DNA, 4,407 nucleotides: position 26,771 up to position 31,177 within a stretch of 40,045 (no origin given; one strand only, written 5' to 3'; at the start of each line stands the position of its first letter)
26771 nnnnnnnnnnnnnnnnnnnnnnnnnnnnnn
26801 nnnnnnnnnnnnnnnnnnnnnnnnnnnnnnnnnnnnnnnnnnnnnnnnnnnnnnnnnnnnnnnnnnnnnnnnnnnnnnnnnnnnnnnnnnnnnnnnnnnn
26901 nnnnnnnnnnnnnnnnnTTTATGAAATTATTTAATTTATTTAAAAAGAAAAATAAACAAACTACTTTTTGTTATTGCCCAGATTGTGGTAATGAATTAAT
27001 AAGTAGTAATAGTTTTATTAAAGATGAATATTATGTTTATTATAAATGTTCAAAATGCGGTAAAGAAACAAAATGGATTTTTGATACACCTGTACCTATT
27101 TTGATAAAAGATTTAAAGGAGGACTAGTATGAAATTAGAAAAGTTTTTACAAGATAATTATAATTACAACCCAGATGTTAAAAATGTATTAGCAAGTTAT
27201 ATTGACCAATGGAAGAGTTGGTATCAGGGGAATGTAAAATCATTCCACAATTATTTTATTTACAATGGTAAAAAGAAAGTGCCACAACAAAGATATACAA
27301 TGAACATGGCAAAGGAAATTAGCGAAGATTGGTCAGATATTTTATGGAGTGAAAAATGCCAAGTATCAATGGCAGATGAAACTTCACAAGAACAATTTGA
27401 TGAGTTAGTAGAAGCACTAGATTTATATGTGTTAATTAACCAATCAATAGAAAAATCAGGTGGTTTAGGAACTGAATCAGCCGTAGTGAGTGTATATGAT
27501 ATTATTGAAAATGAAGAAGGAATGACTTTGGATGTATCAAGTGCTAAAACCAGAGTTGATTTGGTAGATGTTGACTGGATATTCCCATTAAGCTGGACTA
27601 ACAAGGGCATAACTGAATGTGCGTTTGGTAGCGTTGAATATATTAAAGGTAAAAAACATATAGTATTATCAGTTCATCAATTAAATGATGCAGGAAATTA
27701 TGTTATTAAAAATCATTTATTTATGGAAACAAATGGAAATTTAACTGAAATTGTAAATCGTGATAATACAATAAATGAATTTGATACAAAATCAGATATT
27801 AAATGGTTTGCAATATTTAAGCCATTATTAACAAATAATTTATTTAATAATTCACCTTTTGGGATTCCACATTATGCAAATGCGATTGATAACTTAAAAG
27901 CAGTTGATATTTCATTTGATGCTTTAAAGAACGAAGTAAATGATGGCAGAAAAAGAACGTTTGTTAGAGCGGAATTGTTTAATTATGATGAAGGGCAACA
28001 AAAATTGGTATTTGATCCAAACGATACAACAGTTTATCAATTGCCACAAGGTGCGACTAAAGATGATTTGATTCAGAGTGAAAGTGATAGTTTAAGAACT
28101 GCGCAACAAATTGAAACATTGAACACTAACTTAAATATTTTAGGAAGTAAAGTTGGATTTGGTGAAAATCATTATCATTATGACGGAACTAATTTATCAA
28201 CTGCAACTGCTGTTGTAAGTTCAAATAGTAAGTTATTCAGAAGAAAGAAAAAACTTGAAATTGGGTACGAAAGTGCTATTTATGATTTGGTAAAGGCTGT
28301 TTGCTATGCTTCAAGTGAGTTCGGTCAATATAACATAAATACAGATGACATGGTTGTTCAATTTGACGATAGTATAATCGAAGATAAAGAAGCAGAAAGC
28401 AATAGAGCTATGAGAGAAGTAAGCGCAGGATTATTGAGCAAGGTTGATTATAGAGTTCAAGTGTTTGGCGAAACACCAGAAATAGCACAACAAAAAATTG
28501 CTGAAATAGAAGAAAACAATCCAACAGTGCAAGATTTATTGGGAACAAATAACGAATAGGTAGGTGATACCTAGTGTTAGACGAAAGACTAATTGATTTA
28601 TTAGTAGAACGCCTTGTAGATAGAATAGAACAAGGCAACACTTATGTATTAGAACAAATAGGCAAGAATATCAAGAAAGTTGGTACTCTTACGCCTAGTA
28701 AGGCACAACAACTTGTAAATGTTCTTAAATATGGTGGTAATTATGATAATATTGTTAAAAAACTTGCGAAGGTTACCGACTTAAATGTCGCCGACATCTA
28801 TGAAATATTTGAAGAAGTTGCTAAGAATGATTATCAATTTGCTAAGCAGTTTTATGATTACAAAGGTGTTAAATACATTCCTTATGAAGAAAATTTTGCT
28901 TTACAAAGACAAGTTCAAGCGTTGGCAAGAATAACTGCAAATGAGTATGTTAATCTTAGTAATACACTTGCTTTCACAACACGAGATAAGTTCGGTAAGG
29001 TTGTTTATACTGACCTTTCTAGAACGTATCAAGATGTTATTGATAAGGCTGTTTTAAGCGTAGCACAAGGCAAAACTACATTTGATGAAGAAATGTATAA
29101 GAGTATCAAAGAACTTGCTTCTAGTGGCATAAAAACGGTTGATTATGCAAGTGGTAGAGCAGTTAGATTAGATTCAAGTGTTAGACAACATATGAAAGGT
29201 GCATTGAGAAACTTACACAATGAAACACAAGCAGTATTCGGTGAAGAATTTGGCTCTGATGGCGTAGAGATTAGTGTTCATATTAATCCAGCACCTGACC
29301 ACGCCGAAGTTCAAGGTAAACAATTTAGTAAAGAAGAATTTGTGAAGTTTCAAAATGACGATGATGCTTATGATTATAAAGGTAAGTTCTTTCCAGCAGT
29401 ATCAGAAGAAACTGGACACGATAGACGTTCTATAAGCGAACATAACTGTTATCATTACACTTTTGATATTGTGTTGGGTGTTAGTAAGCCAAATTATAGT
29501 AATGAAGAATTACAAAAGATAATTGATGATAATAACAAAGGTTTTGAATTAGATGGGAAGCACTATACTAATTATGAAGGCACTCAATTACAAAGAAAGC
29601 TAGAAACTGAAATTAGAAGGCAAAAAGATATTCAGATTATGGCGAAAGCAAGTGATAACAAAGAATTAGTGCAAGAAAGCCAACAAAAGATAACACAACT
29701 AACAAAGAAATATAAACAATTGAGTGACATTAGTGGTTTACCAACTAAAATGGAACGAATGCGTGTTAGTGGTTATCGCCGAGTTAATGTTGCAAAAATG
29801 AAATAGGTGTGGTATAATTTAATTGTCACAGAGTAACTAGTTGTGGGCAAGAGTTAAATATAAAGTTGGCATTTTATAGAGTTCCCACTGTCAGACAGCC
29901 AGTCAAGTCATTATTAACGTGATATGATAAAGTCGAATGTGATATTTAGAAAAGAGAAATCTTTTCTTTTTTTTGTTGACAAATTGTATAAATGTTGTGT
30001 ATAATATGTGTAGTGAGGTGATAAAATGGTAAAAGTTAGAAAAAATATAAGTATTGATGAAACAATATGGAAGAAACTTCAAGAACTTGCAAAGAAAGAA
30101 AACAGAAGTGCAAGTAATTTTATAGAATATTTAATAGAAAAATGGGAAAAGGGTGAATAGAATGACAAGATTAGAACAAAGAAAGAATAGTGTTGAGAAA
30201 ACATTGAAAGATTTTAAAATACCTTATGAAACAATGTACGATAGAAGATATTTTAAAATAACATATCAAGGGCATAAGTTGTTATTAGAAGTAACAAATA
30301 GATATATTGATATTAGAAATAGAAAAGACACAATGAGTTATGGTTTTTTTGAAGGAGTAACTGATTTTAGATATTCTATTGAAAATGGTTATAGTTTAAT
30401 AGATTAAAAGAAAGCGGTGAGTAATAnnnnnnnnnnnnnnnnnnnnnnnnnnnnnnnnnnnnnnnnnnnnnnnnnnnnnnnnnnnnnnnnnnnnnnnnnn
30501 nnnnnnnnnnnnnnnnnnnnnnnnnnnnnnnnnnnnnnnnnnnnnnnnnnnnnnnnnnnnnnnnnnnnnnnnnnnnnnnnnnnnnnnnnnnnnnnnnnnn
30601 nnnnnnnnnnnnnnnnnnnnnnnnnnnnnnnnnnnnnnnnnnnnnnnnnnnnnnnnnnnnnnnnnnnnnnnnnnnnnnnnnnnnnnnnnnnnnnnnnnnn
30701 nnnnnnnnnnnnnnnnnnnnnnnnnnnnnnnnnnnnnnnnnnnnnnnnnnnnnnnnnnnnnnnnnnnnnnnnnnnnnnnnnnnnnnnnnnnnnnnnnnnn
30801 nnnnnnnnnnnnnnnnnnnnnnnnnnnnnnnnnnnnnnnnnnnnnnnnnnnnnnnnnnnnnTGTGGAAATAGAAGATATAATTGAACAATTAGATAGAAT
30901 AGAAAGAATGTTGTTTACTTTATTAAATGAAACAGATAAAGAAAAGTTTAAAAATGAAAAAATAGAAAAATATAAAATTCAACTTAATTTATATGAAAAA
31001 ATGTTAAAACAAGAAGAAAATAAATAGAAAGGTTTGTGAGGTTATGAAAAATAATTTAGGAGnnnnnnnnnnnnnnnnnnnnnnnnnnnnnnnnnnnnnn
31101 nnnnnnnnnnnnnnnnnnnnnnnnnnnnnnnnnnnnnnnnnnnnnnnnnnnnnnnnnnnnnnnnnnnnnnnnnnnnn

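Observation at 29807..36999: A 7.2 kb self-regulated accessory island splits the head morphogenesis module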

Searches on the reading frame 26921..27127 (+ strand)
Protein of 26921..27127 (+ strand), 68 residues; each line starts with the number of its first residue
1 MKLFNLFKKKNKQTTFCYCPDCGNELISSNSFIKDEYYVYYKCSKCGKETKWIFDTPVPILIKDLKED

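Call 7: search_protein_families(library=pfam, max_evalue=0.01, proteins=[window:26921-27127:+])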
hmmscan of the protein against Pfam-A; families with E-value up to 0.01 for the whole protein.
window:26921-27127:+ (68 aa): 8 families
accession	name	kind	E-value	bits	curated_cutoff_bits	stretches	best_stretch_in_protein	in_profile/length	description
PF07754.17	HVO_2753_ZBP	-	6.1e-05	23.2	33.2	1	12-47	13-46/46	Small zinc finger protein HVO_2753-like, Zn-binding pocket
PF13408.12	Zn_ribbon_recom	-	0.0015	19.3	25.3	1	16-48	5-34/58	Recombinase zinc beta ribbon domain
PF12677.13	DUF3797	-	0.0029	17.9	25.1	1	1-47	1-45/48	Domain of unknown function (DUF3797)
PF09723.15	Zn_ribbon_8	-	0.0037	17.7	34.4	0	41-50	6-15/41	Zinc ribbon domain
PF12760.12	Zn_ribbon_IS1595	-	0.0039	17.5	25.4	1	16-48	19-45/46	Transposase zinc-ribbon domain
PF12773.13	DZR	-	0.0047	17.5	27.3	1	13-50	9-34/45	Double zinc ribbon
PF01485.27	IBR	-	0.005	17.3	24.3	1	6-50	10-51/65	IBR domain, a half RING-finger domain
PF01921.24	tRNA-synt_1f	-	0.007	15.8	27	1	13-51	171-210/360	tRNA synthetases class I (K)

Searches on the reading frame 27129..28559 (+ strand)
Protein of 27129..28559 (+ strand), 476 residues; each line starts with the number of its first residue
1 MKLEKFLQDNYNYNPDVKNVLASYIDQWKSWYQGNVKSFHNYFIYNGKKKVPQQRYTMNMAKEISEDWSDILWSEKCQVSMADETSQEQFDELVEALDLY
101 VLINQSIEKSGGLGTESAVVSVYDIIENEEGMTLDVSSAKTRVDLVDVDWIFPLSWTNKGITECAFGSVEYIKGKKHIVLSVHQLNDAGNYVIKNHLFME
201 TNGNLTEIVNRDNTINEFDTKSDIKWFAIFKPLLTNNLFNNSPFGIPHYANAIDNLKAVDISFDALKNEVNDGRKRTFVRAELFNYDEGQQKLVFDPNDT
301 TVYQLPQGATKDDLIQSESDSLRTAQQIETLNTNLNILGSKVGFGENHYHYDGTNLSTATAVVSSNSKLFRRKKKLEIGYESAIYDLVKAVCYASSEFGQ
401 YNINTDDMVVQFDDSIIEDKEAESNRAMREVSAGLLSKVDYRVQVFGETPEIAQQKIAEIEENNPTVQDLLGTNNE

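Call 7: search_protein_families(library=pfam, max_evalue=0.01, proteins=[window:27129-28559:+])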
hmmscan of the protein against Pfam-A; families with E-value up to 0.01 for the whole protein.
window:27129-28559:+ (476 aa): 1 family
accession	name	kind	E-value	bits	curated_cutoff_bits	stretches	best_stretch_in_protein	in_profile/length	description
PF05133.19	SPP1_portal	-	4.3e-11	42.9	25.5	1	23-451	13-400/416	Phage portal protein, SPP1 Gp6-like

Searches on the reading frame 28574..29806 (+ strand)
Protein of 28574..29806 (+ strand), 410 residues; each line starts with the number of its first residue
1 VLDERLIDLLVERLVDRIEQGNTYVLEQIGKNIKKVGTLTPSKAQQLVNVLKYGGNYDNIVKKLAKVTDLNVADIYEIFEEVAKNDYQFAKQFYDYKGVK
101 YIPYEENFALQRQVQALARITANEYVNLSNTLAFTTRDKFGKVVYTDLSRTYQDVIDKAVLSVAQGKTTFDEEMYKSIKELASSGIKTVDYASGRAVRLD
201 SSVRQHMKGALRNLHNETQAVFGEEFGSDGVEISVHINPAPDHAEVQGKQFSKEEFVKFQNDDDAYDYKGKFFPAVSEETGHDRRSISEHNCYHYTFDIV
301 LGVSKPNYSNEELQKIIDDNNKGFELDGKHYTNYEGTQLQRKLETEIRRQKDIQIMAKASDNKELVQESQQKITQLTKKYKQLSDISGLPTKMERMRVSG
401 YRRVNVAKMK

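Call 7: search_protein_families(library=pfam, max_evalue=0.01, proteins=[window:28574-29806:+])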
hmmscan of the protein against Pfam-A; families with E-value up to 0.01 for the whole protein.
window:28574-29806:+ (410 aa): 1 family
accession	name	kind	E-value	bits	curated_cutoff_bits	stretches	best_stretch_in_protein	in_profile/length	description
PF06152.16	Phage_min_cap2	-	2.2e-60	204.9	26.3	1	3-383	2-364/366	Phage minor capsid protein 2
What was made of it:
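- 28574..29806 (+): Left flank: minor head protein (Phage_min_cap2). Pfam PF06152, E 2.2e-60 (call 7)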

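Call 18: find_related_loci(query=window:28574-29806:+, collection=viral_contigs, flank=10000)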
Query window:28574-29806:+ (410 aa) in viral_contigs; peptide patterns used: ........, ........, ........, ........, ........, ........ (x = any residue, [..] = any of these).
12 stretches matched a pattern; 7 encode a relative of the query (tblastn E <= 1e-3); 7 distinct loci.
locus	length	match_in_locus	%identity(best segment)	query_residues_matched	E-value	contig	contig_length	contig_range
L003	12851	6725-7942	77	1-409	0e+0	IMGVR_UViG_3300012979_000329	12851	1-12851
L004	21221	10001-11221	71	1-408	0e+0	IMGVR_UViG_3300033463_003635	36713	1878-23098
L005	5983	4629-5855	67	1-409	0e+0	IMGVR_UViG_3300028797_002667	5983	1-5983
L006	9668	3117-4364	57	1-406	9e-164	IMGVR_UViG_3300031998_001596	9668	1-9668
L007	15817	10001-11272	54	1-410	2e-149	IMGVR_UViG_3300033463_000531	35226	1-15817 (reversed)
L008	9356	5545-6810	45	1-406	1e-114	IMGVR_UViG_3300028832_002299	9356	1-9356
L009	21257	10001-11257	57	1-406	1e-159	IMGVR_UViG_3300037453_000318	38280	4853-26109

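Call 110: search_protein_families(library=pfam, max_evalue=0.01, proteins=[L003:8357-10075:+, L003:10087-10629:+, L004:15280-16371:+, L004:16365-16952:+, L004:16952-17884:+, L009:17484-18515:+])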
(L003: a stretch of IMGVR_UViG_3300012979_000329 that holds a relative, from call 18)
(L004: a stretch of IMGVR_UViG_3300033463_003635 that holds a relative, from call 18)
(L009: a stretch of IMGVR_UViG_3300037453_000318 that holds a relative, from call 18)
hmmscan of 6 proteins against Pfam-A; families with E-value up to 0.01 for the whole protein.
L003:8357-10075:+ (572 aa): 0 families

L003:10087-10629:+ (180 aa): 0 families

L004:15280-16371:+ (363 aa): 4 families
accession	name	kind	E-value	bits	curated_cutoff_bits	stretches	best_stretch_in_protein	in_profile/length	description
PF00535.33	Glycos_transf_2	-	1.8e-28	100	23.3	1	107-227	2-121/168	Glycosyl transferase family 2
PF13641.12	Glyco_tranf_2_3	-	7.4e-08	33.1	27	1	105-241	3-141/230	Glycosyltransferase like family 2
PF10111.15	Glyco_tranf_2_2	-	1.8e-05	24.8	27.3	1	107-230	2-132/276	Glycosyltransferase like family 2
PF13704.12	Glyco_tranf_2_4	-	0.0021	18.9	27.5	1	113-196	2-84/98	Glycosyl transferase family 2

L004:16365-16952:+ (195 aa): 3 families
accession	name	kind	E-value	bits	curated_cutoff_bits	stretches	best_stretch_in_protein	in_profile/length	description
PF00535.33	Glycos_transf_2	-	6.2e-27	95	23.3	1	5-139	1-139/168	Glycosyl transferase family 2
PF10111.15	Glyco_tranf_2_2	-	1.8e-09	38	27.3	1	5-106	1-109/276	Glycosyltransferase like family 2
PF13641.12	Glyco_tranf_2_3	-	7.8e-06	26.5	27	1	4-110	3-118/230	Glycosyltransferase like family 2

L004:16952-17884:+ (310 aa): 2 families
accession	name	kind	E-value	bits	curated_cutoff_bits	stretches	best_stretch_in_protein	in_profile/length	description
PF11380.13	Stealth_CR2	-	6.8e-31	107.1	39.4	1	39-142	1-103/108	Stealth protein CR2, conserved region 2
PF17103.10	Stealth_CR4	-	1.3e-06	28.7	27.4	1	271-309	8-44/55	Stealth protein CR4, conserved region 4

L009:17484-18515:+ (343 aa): 1 family
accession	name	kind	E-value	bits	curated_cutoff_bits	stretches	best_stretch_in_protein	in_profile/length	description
PF12804.13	NTP_transf_3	-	5.6e-05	23.8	27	1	4-66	2-68/160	MobA-like NTP transferase domain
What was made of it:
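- Relatives place glycosyltransferases and a Stealth protein beside it (call 110). GT2 and Stealth genes lie beside the cassette in L004 (call 110).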

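Call 117: search_protein_families(library=phrogs, max_evalue=0.001, proteins=[L004:11521-11742:+, L003:8357-10075:+, L003:10087-10629:+])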
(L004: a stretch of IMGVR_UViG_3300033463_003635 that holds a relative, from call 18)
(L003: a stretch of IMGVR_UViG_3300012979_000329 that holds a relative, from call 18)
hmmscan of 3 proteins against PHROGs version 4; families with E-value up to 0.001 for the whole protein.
L004:11521-11742:+ (73 aa): 0 families

L003:8357-10075:+ (572 aa): 4 families
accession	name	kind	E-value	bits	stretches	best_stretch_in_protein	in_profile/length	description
phrog_16348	-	unknown function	1.1e-14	54.8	2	335-389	207-261/818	-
phrog_24985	-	unknown function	3.4e-14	53.7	2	300-334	24-58/70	-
phrog_38707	-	unknown function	5.4e-07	29.6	1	377-430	188-241/675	-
phrog_9625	-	unknown function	3.6e-05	22.5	1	397-427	446-476/1586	-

L003:10087-10629:+ (180 aa): 0 families

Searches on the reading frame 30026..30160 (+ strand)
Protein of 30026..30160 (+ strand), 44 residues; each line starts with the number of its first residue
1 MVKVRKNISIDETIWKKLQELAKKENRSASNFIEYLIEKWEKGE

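Call 8: search_protein_families(library=pfam, max_evalue=0.05, proteins=[window:30026-30160:+])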
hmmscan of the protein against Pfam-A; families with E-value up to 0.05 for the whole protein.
window:30026-30160:+ (44 aa): 7 families
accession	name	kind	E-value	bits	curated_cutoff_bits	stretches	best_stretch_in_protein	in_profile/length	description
PF07878.17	RHH_5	-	5.4e-06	26.5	26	1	7-39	5-37/43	CopG-like RHH_1 or ribbon-helix-helix domain, RHH_5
PF02697.20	VAPB_antitox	-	2.2e-05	25.6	27.9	1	6-43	1-37/69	Putative antitoxin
PF01402.27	RHH_1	-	2.2e-05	24.7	20.5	1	7-41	3-37/39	Ribbon-helix-helix protein, copG family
PF17414.8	MatP_C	-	5.5e-05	23.9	24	1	5-42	4-41/60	MatP C-terminal ribbon-helix-helix domain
PF19891.5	DUF6364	-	0.002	19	27.3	1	7-39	6-38/70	Family of unknown function (DUF6364)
PF13467.12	RHH_4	-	0.0024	18.3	25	1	8-36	15-43/67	Ribbon-helix-helix domain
PF10047.15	DUF2281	-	0.013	16.5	26.5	1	13-40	1-28/64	Protein of unknown function (DUF2281)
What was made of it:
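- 30026..30160 (+): Ribbon-helix-helix (Arc/CopG-like) protein, 44 aa. Pfam RHH_5/RHH_1 (call 8).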

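Call 117: search_protein_families(library=phrogs, max_evalue=0.001, proteins=[window:30026-30160:+])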
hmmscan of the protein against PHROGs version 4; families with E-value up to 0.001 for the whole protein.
window:30026-30160:+ (44 aa): 5 families
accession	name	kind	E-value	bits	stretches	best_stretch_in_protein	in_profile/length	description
phrog_3180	-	transcription regulation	4.7e-05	24.3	1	2-39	4-41/50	Arc-like repressor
phrog_3431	-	transcription regulation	6.4e-05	23.6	1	16-37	31-52/67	Arc-like repressor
phrog_11115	-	unknown function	9.7e-05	23.7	1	5-39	54-88/90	-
phrog_582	-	transcription regulation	0.00018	22.8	1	3-40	57-94/105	Arc-like repressor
phrog_13358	-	unknown function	0.00063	20.7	1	13-36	8-31/54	-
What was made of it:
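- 30026..30160 (+): PHROG Arc-like repressor (call 117).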

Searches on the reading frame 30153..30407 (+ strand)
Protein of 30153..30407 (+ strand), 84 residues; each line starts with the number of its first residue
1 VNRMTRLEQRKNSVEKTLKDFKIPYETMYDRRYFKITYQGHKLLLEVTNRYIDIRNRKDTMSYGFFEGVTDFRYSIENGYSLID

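Call 8: search_protein_families(library=pfam, max_evalue=0.05, proteins=[window:30153-30407:+])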
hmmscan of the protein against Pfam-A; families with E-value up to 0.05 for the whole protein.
window:30153-30407:+ (84 aa): 0 families

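Call 11: search_protein_families(library=phrogs, max_evalue=0.01, proteins=[window:30153-30407:+])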
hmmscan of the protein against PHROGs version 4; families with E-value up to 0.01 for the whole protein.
window:30153-30407:+ (84 aa): 0 families

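Call 105: search_protein_families(library=padloc, max_evalue=0.01, proteins=[window:30153-30407:+])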
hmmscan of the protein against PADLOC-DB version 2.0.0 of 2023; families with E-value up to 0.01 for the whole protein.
window:30153-30407:+ (84 aa): 0 families

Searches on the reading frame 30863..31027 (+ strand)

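Call 8: search_protein_families(library=pfam, max_evalue=0.05, proteins=[window:30863-31027:+])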
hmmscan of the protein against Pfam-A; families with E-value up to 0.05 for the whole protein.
window:30863-31027:+ (54 aa): 1 family
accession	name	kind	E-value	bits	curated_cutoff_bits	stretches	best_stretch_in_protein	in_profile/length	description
PF21232.3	Yme1-like_N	-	0.029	14.4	27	1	25-50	3-28/61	Yme1-like, N-terminal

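Call 117: search_protein_families(library=phrogs, max_evalue=0.001, proteins=[window:30863-31027:+])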
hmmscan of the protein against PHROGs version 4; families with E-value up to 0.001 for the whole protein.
window:30863-31027:+ (54 aa): 0 families
